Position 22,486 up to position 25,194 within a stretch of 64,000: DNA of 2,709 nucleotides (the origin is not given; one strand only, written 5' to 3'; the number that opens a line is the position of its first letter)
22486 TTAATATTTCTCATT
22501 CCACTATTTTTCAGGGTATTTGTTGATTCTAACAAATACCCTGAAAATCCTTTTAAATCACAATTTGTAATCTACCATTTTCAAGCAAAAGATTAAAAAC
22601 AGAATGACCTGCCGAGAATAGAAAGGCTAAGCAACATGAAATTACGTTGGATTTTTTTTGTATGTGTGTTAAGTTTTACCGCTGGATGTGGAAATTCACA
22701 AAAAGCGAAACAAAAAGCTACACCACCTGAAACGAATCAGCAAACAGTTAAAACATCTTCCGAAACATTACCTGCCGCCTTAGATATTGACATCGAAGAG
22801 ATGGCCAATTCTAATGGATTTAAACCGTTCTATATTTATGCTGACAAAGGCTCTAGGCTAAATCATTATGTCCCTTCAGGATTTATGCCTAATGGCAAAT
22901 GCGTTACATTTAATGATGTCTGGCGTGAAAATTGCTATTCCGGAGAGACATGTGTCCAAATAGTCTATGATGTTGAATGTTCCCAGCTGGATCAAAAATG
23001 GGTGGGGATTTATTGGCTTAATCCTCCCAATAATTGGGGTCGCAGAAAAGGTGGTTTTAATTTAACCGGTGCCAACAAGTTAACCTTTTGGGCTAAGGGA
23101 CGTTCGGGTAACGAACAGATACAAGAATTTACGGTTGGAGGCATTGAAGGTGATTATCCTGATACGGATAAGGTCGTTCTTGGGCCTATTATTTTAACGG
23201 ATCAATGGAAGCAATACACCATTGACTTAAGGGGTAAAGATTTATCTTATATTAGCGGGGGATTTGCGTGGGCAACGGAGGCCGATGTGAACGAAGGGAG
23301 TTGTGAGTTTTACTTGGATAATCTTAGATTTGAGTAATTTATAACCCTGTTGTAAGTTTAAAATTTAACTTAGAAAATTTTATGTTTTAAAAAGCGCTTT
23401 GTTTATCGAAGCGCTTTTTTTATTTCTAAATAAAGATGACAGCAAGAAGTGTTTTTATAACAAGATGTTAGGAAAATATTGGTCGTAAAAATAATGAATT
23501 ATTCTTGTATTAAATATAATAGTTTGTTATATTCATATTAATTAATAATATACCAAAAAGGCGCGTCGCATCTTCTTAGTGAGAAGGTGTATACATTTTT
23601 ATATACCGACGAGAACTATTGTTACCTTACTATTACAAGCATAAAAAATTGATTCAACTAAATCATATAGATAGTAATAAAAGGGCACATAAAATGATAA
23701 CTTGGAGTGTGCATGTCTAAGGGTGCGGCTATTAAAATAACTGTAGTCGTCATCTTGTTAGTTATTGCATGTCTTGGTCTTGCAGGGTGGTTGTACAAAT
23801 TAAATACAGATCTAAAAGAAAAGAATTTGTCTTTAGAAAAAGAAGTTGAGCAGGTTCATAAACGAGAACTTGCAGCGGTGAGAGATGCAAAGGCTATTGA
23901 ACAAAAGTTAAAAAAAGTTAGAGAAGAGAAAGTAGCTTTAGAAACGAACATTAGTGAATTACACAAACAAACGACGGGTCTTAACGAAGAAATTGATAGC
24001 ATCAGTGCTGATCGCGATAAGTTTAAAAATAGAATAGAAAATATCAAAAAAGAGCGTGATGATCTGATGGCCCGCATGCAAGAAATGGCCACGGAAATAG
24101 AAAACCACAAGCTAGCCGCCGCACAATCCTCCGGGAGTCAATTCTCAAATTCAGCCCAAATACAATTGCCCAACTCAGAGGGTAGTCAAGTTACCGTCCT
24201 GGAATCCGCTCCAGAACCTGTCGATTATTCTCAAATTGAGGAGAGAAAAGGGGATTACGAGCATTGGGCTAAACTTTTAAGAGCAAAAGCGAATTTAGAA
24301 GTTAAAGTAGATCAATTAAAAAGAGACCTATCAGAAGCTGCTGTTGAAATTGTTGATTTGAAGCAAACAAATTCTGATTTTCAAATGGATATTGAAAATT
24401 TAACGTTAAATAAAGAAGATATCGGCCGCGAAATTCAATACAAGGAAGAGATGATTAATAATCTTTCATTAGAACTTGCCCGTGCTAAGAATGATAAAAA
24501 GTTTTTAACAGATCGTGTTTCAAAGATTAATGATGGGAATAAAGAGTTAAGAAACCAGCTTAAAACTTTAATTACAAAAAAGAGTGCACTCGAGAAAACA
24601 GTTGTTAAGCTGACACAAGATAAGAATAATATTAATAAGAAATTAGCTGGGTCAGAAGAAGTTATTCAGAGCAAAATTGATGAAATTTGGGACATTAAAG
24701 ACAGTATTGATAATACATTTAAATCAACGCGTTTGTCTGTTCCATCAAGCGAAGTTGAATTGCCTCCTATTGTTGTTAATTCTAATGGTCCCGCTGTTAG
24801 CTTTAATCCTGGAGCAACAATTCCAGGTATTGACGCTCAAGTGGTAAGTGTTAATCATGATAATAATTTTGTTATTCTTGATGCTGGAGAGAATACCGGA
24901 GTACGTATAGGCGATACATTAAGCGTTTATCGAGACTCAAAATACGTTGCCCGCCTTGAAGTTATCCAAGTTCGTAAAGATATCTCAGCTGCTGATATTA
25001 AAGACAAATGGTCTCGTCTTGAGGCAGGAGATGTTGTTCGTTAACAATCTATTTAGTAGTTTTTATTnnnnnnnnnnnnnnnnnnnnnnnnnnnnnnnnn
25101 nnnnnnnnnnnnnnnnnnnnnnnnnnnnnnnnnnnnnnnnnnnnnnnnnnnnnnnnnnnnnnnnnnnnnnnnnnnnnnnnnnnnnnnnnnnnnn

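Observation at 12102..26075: Glycan-utilisation locus headed by two stand-alone PilZ c-di-GMP receptors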

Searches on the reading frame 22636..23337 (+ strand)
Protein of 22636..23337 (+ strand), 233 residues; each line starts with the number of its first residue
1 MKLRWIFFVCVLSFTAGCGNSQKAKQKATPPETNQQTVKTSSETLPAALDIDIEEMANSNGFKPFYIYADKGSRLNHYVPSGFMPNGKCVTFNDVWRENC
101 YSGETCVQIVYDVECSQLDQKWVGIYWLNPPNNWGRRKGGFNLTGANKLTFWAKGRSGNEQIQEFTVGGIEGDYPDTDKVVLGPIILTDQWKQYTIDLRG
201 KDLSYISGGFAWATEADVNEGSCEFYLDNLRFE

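Call 3: search_protein_families(library=pfam, proteins=[window:22636-23337:+], max_evalue=0.01)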
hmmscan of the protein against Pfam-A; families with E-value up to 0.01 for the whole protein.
window:22636-23337:+ (233 aa): 0 families

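Call 7: search_protein_families(library=ncbifam, proteins=[window:22636-23337:+], max_evalue=0.01)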
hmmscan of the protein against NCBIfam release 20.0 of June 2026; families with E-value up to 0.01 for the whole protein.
window:22636-23337:+ (233 aa): 1 family
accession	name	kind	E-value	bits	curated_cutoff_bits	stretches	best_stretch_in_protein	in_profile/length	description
NF038128.1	choice_anch_J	domain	0.0029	17.8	30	1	141-230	70-160/162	choice-of-anchor J domain-containing protein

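Call 65: search_solved_structures(query=A4, max_evalue=5)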
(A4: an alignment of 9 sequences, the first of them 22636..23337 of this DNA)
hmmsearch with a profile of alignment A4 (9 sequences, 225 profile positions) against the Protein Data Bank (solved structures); distinct sequences matched with E-value up to 5: 0.

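Call 66: search_protein_families(library=pfam, alignment_id=A4, max_evalue=1)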
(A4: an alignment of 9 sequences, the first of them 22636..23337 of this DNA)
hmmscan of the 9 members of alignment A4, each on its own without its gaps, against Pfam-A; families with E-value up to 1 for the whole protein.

A. member 1, window:22636-23337:+ (233 aa): 0 families

B. families by the number of members that match (of 9 scanned): 0 families

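Call 76: predict_structure(protein=window:22636-23337:+)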
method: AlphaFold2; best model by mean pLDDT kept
length: 233 residues; sequences in the alignment: 1
mean_pLDDT: 33.3   pTM: 0.33
mean pLDDT of the five models: 33.3, 30.7, 30.0, 28.5, 26.7
residues with pLDDT >= 90: 0; 70-90: 0; 50-70: 25; < 50: 208
segments of 3 or more residues with pLDDT < 50: 1-3, 9-146, 154-185, 201-233
pLDDT, mean of each block of 10 residues (from residue 1): 48 34 30 26 24 27 24 23 22 26 27 27 27 29 45 48 36 32 47 55 40 32 39 30
secondary structure, 60 per line:
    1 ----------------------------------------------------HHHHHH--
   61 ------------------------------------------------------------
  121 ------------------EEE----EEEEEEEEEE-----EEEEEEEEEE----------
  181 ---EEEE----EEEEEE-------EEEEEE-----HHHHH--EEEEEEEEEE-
elements in order: H53-58 E139-141 E146-155 E161-170 E184-187 E192-197 E205-210 H216-220 E223-232

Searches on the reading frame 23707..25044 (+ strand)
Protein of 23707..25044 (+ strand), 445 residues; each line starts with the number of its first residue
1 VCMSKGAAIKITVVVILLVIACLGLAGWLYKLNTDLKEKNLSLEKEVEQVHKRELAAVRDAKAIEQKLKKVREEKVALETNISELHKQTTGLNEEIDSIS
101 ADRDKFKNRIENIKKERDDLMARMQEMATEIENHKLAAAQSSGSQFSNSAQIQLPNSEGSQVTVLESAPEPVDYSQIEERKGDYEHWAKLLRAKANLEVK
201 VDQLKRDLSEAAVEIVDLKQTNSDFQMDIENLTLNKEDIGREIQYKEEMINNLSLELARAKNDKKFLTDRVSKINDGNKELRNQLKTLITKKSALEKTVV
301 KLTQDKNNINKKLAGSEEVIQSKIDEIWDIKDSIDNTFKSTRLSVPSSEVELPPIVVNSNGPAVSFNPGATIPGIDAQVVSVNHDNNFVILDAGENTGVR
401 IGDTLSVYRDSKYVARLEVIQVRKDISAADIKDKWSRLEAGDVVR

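Call 3: search_protein_families(library=pfam, proteins=[window:23707-25044:+], max_evalue=0.01)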
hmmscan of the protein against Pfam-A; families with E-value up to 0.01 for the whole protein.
window:23707-25044:+ (445 aa): 6 families
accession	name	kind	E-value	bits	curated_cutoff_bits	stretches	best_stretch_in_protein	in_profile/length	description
PF06818.20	Fez1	-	2.9e-06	28.3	34.4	1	204-338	22-159/199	Fez1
PF10473.14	CENP-F_leu_zip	-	1.6e-05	25.4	34.5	0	196-254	42-100/140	Leucine-rich repeats of kinetochore protein Cenp-F/LEK1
PF16538.11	FlgT_C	-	1.9e-05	25.4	27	1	387-424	2-39/77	Flagellar assembly protein T, C-terminal domain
PF19220.6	Rod_CreS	-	0.0017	17.9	100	0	44-138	75-169/359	Crescentin, rod domain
PF17675.6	APG6_N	-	0.0034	18.2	45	0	34-129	37-130/132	Apg6 coiled-coil region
PF11932.13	DUF3450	-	0.0038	17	32.6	1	43-133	14-111/241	Protein of unknown function (DUF3450)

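Call 7: search_protein_families(library=ncbifam, proteins=[window:23707-25044:+], max_evalue=0.01)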
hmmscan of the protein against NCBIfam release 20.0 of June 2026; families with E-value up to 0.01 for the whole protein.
window:23707-25044:+ (445 aa): 13 families
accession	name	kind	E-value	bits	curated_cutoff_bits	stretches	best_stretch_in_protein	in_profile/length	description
TIGR04523.1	Mplasa_alph_rch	subfamily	2.4e-11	42.3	270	2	193-336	420-565/745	helix-rich protein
NF045487.1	ASRP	equivalog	8.9e-11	41.1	300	1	31-328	167-452/593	archaea-specific SMC-related protein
TIGR02168.1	SMC_prok_B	equivalog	1e-08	33.4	567.35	1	36-324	670-958/1181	chromosome segregation protein SMC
TIGR02169.1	SMC_prok_A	equivalog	1.5e-07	29.6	729.4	2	174-336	214-383/1165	chromosome segregation protein SMC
TIGR04211.1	SH3_and_anchor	equivalog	1.9e-05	24.3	65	1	159-306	27-162/198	TIGR04211 family SH3 domain-containing protein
NF038218.1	IcmG_DotF_IVB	equivalog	0.00037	20.2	200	1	11-133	53-177/266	type IVB secretion system protein IcmG/DotF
NF002572.0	PRK02224.1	equivalog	0.00044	18.6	1087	0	40-135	344-439/888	DNA double-strand break repair ATPase Rad50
NF033930.1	pneumo_PspA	exception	0.00091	18.1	850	1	36-136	169-269/659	pneumococcal surface protein A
NF041034.1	Rad50_Sulf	equivalog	0.00093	17.2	1000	1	108-338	454-697/872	DNA double-strand break repair ATPase Rad50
NF010289.0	PRK13729.1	equivalog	0.0019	17.2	504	1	12-151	14-143/474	F-type conjugal transfer pilus assembly protein TraB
NF033885.1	conj_TraP_IncI1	equivalog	0.0022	17.8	135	1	33-147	48-154/217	conjugal transfer protein TraP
NF047363.1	Zn_ribbon_CdsZ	equivalog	0.0062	16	275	0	47-139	24-168/251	zinc ribbon domain regulatory protein CdsZ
NF041035.1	Rad50_Halo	equivalog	0.0074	14.7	1000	0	37-135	285-383/883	DNA double-strand break repair ATPase Rad50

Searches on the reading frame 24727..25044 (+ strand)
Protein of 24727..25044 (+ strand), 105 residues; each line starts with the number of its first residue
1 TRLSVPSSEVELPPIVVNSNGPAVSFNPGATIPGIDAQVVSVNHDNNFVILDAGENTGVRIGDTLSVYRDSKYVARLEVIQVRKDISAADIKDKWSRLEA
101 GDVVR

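Call 106: search_solved_structures(query=window:24727-25044:+, max_evalue=1)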
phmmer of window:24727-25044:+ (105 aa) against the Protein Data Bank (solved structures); distinct sequences matched with E-value up to 1: 7.
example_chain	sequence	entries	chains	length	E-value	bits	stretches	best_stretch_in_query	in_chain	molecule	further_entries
3jc8_Ta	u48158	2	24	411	0.02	18.2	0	40-71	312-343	LysM domain protein | TsaP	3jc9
6l6m_A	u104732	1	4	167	0.27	14.7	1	31-64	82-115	Heat shock protein hsp20 family putative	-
7w21_A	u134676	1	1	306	0.7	13.3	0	14-65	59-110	Probable serine protease HtrA1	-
7w4r_A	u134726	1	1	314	0.76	13.2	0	14-65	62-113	Probable serine protease HtrA1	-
7w24_A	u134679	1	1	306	0.82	13.1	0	14-65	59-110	Probable serine protease HtrA1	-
9k8v_A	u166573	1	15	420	0.91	13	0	10-61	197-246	General secretion pathway protein D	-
7vz0_A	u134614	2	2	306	0.94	12.9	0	14-65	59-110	Probable serine protease HtrA1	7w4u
